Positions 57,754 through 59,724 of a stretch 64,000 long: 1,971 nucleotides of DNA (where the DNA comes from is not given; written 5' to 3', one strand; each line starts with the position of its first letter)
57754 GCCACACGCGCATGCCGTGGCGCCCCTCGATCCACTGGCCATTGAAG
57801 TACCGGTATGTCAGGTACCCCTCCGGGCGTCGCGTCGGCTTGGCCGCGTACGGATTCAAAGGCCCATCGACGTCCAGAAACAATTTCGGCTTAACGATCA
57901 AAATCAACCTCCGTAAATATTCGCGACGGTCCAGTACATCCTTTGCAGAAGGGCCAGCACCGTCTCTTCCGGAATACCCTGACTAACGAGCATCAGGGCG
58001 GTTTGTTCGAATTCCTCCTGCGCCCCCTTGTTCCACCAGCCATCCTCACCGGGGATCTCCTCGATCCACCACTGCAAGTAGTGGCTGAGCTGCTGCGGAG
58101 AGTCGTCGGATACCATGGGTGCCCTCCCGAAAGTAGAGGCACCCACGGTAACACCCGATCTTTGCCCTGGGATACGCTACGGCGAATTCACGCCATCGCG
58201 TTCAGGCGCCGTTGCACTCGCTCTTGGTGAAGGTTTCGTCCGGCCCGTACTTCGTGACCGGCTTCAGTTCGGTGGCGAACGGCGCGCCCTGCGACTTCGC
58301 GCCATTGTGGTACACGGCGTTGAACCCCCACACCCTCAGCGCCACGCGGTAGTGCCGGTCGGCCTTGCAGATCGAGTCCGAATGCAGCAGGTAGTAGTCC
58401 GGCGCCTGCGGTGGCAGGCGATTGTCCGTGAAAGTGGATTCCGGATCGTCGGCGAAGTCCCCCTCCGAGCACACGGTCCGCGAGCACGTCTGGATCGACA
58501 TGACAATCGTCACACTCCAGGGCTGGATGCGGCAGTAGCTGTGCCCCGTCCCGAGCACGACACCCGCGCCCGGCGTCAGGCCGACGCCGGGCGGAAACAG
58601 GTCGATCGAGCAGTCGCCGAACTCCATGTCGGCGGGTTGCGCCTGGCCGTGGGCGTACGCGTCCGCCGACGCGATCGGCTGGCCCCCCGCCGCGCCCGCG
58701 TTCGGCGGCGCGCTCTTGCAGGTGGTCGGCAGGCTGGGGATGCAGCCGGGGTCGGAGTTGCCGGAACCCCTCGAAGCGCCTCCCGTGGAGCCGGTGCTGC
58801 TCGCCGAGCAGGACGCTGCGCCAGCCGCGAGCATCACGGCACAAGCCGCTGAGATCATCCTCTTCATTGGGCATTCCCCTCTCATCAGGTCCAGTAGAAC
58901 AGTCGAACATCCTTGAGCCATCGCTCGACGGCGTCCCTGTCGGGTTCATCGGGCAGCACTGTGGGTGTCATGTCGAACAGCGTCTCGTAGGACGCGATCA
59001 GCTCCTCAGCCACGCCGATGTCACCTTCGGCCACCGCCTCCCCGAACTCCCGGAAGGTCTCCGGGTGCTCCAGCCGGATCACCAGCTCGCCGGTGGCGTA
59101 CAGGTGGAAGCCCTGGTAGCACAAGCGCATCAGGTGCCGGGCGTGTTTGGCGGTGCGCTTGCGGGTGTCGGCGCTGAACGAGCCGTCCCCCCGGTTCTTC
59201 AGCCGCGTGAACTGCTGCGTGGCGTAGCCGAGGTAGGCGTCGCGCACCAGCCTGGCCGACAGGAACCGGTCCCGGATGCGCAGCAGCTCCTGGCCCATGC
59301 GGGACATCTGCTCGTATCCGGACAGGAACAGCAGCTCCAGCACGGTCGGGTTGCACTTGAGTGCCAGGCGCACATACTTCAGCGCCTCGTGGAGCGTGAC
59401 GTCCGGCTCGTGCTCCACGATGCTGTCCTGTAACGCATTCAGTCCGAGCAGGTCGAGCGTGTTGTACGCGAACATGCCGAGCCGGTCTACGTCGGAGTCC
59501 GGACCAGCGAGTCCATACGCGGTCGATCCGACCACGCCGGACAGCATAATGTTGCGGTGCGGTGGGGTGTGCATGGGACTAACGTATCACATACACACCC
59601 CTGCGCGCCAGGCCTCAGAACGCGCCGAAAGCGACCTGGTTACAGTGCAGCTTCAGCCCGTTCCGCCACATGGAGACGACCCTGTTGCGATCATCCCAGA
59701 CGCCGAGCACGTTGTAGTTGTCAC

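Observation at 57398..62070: RNA-repair cassette (RNA ligase, polynucleotide kinase-phosphatase, nucleotidyltransferase, HAD phosphatase) in a tRNA-rich phage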

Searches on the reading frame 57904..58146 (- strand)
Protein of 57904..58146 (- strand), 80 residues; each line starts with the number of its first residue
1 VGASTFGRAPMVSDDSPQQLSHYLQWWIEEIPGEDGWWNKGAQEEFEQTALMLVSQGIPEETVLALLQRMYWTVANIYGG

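Call 3: search_protein_families(library=pfam, proteins=[window:57904-58146:-], max_evalue=0.01)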
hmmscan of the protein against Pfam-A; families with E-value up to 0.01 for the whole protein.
window:57904-58146:- (80 aa): 0 families

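Call 4: search_protein_families(library=phrogs, proteins=[window:57904-58146:-], max_evalue=0.001)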
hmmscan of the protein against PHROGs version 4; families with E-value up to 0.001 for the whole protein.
window:57904-58146:- (80 aa): 0 families

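Call 89: search_protein_families(library=ncbifam, proteins=[window:57904-58116:-], max_evalue=0.01)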
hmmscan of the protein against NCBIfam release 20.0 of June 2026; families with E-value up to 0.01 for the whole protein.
window:57904-58116:- (70 aa): 0 families

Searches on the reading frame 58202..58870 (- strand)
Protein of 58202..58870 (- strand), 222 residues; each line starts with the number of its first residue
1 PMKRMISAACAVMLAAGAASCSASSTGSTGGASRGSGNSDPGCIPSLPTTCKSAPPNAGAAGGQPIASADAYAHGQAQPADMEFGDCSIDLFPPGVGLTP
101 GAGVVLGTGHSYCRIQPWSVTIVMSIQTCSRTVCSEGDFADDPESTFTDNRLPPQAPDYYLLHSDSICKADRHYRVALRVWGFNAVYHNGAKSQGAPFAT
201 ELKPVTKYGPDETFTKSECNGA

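Call 3: search_protein_families(library=pfam, proteins=[window:58202-58870:-], max_evalue=0.01)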
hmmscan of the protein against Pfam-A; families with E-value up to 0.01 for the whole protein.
window:58202-58870:- (222 aa): 0 families

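Call 4: search_protein_families(library=phrogs, proteins=[window:58202-58870:-], max_evalue=0.001)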
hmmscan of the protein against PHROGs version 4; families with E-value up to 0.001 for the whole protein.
window:58202-58870:- (222 aa): 0 families

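Call 89: search_protein_families(library=ncbifam, proteins=[window:58202-58867:-], max_evalue=0.01)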
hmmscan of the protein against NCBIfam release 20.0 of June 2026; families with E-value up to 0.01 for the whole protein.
window:58202-58867:- (221 aa): 0 families

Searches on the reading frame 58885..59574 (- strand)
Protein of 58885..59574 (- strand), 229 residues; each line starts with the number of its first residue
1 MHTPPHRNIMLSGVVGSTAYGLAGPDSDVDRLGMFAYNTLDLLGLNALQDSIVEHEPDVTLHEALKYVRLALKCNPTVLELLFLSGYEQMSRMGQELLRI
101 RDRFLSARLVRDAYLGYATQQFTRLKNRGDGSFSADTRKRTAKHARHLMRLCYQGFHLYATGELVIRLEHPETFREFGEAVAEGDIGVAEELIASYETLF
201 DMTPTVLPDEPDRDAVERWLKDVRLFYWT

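Call 3: search_protein_families(library=pfam, proteins=[window:58885-59574:-], max_evalue=0.01)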
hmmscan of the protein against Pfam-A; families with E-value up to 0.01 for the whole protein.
window:58885-59574:- (229 aa): 2 families
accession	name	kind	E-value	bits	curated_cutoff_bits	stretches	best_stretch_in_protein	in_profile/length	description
PF10127.15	RlaP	-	1.3e-20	74.6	23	1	6-163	17-169/249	RNA repair pathway DNA polymerase beta family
PF01909.29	NTP_transf_2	-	0.0031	18.3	21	1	14-32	19-37/93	Nucleotidyltransferase domain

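Call 4: search_protein_families(library=phrogs, proteins=[window:58885-59574:-], max_evalue=0.001)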
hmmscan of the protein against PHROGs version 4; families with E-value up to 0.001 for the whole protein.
window:58885-59574:- (229 aa): 2 families
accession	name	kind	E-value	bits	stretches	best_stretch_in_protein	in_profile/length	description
phrog_388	-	DNA, RNA and nucleotide metabolism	1.7e-33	117.2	2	6-129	35-163/351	nucleotidyltransferase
phrog_14344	-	DNA, RNA and nucleotide metabolism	2.8e-09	38.1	1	12-164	32-179/262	nucleotidyltransferase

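Call 52: search_solved_structures(query=window:58885-59574:-, max_evalue=1, show_alignments=2)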
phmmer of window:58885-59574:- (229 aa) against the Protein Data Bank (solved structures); distinct sequences matched with E-value up to 1: 2.
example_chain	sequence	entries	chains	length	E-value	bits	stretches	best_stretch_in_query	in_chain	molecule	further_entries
9gfp_A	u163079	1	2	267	0.094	15.5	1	38-88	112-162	HTH-type transcriptional activator CsvR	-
8c35_A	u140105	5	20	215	0.52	13.1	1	172-195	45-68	Probable transcriptional regulator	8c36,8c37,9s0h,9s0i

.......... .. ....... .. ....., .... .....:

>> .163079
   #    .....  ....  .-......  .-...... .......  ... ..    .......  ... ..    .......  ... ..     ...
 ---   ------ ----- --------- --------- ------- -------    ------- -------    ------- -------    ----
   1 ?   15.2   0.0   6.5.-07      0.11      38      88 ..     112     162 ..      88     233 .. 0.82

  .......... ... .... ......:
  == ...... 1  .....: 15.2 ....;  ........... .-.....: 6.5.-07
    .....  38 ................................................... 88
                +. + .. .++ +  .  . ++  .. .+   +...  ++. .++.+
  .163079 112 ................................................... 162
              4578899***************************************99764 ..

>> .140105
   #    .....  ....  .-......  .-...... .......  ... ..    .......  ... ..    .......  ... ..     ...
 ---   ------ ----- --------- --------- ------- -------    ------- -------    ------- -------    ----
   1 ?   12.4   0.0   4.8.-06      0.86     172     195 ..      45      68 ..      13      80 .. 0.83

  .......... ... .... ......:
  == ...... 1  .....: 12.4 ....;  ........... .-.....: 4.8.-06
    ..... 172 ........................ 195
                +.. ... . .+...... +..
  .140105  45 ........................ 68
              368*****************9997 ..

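Call 89: search_protein_families(library=ncbifam, proteins=[window:58885-59574:-], max_evalue=0.01)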
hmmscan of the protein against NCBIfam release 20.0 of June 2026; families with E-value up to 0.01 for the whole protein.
window:58885-59574:- (229 aa): 0 families

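Call 94: search_dna_similar(query=window:58885-59574:-, collection=phages, mode=protein, max_rows=15)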
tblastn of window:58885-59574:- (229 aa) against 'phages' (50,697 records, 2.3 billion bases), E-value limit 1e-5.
Records with a match: 280; places in all: 280; records where one place covers at least 80% of the query: 212.
Best place of each record, by identity: <60% 280.
By first word of the organism name: Mycobacterium 126; Gordonia 66; Prevotella 15; Streptomyces 13; Klebsiella 10; Bacillus 9; Escherichia 9; Erwinia 8; Arthrobacter 4; Salmonella 4; and 9 more.
By host as written in the record: Mycobacterium smegmatis mc2 155 84; Gordonia terrae 3612 60; Mycobacterium smegmatis mc#155 30; Prevotella sp. 15; - 8; Streptomyces lividans JI 1326 6; Bacillus subtilis 5; Klebsiella pneumoniae 5; and 42 more.
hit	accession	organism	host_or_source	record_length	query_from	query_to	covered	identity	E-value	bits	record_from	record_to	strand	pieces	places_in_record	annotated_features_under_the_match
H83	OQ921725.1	Streptomyces phage Frankenweenie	Streptomyces scabiei RL-34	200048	8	228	97%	54.2%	9e-69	233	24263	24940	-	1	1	45: nucleotidyl transferase | 46: hypothetical protein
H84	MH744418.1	Streptomyces phage JustBecause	Streptomyces lividans JI 1326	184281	8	228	97%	53.7%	3e-68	232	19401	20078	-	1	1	33: nucleotidyltransferase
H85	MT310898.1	Streptomyces phage Kela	Streptomyces scabiei RL-34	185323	8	228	97%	53.7%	7e-68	231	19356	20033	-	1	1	33: nucleotidyltransferase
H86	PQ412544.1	Streptomyces phage Quantum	Streptomyces lividans JI 1326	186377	8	228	97%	53.7%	4e-67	229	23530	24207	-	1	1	41: nucleotidyl transferase | 42: hypothetical protein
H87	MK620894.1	Streptomyces phage Kradal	Streptomyces griseofuscus ATCC 23916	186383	8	228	97%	53.7%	5e-67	228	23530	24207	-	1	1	42: nucleotidyltransferase | 43: hypothetical protein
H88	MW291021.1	Streptomyces phage EhyElimayoE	Streptomyces lividans JI 1326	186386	8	228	97%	53.7%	5e-67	228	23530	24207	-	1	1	42: nucleotidyltransferase | 43: hypothetical protein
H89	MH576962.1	Streptomyces phage Satis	Streptomyces lividans JI 1326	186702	8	228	97%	53.7%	5e-67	228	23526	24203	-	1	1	42: nucleotidyltransferase | 43: hypothetical protein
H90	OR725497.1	Streptomyces phage LuckySocke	Streptomyces lividans JI 1326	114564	8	224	95%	48.2%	8e-52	185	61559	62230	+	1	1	114: nucleotidyl transferase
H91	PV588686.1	Streptomyces phage pSt2308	Streptomyces turgidiscabies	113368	8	225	95%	48.0%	7e-51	182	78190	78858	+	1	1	nucleotidyl transferase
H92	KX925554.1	Streptomyces phage BRock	Streptomyces sp. 5a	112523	8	224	95%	48.2%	9e-53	187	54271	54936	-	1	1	nucleotidyltransferase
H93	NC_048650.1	Streptomyces phage BRock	Streptomyces sp. 5a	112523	8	224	95%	48.2%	9e-53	187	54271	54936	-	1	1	nucleotidyltransferase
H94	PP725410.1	Streptomyces phage GiJojo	Streptomyces mirabilis NRRL B-2400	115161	8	229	97%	46.3%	1e-48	176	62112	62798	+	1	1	105: nucleotidyl transferase | 104: hypothetical protein | 106: PnuC-like nicotinamide riboside transporter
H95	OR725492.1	Streptomyces phage Alone3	Streptomyces lividans JI 1326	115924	8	224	95%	47.3%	1e-50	182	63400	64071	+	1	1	118: nucleotidyl transferase | 117: endonuclease VII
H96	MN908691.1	Gordonia phage DatBoi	Gordonia terrae 3612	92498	5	224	96%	42.2%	1e-43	161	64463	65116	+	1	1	95: tRNA nucleotidyltransferase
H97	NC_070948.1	Gordonia phage Mollymur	Gordonia terrae 3612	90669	10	227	95%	41.6%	1e-42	159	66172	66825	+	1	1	99: nucleotidyltransferase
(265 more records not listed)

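Call 97: get_annotated_region(hit=H89, flank=4000)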
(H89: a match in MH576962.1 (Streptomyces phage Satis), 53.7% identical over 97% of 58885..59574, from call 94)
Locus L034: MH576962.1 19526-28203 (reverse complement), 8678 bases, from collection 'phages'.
description: Streptomyces phage Satis, complete genome.
organism: Streptomyces phage Satis (NCBI taxid 2283264)
taxonomy: Viruses; Duplodnaviria; Heunggongvirae; Uroviricota; Caudoviricetes
host: Streptomyces lividans JI 1326; source: soil; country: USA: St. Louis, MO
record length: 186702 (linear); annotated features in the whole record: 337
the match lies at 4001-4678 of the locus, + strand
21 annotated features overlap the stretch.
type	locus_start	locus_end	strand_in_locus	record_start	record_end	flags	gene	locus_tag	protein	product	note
CDS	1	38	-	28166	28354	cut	51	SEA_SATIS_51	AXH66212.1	hypothetical protein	-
CDS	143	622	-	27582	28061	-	50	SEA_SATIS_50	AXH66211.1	hypothetical protein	-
CDS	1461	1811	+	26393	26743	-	49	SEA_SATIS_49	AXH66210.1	hypothetical protein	-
CDS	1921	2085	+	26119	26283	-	48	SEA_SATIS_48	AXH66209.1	hypothetical protein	-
CDS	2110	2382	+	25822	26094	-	47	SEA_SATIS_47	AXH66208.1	hypothetical protein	-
CDS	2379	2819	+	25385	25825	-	46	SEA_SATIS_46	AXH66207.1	hypothetical protein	-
CDS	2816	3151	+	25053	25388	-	45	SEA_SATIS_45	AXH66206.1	hypothetical protein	-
CDS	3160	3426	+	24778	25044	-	44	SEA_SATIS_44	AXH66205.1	hypothetical protein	-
CDS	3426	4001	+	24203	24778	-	43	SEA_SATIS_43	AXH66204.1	hypothetical protein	-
CDS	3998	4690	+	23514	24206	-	42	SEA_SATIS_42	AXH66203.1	nucleotidyltransferase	-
CDS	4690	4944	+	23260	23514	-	41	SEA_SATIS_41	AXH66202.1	hypothetical protein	-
CDS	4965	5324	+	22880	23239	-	40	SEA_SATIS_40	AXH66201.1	hypothetical protein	-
CDS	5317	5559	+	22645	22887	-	39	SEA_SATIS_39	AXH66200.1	hypothetical protein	-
CDS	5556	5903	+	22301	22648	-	38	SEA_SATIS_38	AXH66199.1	hypothetical protein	-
CDS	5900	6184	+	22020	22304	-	37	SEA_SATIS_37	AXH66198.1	hypothetical protein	-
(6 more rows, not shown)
